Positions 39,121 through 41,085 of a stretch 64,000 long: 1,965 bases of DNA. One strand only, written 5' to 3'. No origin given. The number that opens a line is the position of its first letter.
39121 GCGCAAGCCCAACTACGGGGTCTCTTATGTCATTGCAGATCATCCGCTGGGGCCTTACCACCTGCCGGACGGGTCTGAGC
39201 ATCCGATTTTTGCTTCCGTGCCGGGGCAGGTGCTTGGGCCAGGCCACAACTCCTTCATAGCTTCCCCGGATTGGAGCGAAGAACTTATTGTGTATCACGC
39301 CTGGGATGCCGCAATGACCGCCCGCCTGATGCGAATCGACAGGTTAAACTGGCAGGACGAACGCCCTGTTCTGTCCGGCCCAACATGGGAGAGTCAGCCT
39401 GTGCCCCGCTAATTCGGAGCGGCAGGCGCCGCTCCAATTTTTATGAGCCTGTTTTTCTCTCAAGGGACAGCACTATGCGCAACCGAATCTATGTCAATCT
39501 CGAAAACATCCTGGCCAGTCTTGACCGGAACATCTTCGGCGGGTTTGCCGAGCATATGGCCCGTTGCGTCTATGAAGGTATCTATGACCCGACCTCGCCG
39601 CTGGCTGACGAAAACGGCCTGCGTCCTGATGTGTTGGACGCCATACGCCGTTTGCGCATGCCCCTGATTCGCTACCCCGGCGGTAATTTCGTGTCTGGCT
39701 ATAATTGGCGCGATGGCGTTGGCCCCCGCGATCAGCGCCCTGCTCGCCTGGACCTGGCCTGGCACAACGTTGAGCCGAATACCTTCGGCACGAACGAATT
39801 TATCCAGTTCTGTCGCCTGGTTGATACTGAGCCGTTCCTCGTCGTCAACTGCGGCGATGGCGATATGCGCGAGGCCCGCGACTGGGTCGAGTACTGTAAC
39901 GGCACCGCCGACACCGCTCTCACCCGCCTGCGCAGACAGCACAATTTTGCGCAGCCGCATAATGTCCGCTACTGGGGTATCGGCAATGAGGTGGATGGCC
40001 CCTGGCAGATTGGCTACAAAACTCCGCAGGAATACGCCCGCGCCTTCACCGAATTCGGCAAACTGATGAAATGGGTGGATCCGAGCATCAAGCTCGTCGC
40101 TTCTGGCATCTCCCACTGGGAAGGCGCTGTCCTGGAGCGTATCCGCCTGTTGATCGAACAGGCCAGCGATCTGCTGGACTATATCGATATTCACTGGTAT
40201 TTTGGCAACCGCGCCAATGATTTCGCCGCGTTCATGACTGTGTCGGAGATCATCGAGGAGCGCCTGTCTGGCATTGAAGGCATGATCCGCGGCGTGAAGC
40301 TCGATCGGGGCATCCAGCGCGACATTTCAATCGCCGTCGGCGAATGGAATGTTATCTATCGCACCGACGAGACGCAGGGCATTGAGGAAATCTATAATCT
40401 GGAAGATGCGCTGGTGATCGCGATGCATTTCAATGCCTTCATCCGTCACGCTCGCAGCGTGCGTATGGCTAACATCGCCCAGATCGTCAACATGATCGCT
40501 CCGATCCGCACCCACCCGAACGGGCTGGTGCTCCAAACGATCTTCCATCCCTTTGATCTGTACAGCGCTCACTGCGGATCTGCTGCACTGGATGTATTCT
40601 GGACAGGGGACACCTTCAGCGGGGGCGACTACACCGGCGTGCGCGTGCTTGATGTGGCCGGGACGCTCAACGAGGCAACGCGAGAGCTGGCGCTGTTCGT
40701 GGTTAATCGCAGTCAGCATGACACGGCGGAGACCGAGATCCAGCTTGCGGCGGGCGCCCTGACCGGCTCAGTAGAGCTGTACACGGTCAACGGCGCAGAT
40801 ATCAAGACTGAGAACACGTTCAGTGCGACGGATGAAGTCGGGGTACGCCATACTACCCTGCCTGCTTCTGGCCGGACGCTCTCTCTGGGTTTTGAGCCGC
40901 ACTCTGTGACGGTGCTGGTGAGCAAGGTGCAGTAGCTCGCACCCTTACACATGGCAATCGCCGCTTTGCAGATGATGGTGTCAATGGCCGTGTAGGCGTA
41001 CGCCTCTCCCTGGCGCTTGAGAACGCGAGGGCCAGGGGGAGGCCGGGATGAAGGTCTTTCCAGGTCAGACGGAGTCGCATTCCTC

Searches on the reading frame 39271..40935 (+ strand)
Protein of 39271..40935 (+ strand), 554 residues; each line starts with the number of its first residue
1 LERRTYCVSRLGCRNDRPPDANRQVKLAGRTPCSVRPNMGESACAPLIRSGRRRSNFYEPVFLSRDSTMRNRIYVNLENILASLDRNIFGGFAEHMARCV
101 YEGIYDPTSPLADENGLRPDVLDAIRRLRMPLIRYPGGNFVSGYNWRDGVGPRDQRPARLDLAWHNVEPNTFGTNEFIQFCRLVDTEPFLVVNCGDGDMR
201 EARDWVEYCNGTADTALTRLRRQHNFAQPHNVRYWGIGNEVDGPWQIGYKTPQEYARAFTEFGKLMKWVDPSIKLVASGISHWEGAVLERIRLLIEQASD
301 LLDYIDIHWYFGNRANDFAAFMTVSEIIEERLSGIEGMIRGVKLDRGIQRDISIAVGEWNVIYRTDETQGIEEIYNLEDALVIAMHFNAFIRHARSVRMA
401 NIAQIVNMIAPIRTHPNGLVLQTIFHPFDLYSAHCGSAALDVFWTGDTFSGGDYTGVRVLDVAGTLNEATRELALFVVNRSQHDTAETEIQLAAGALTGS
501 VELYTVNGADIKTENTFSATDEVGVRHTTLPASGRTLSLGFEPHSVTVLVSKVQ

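Call 44: search_protein_families(library=pfam, proteins=[window:39271-40935:+], max_evalue=0.00001)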
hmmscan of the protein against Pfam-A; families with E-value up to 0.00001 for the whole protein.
window:39271-40935:+ (554 aa): 2 families
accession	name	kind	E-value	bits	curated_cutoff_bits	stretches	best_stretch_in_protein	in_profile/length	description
PF06964.18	Alpha-L-AF_C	-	9.2e-37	127.2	27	1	357-545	1-165/165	Alpha-L-arabinofuranosidase C-terminal domain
PF22848.2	ASD1_dom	-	1.6e-06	28.3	22.2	0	133-195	11-78/239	Alpha-L-arabinofuranosidase 1 domain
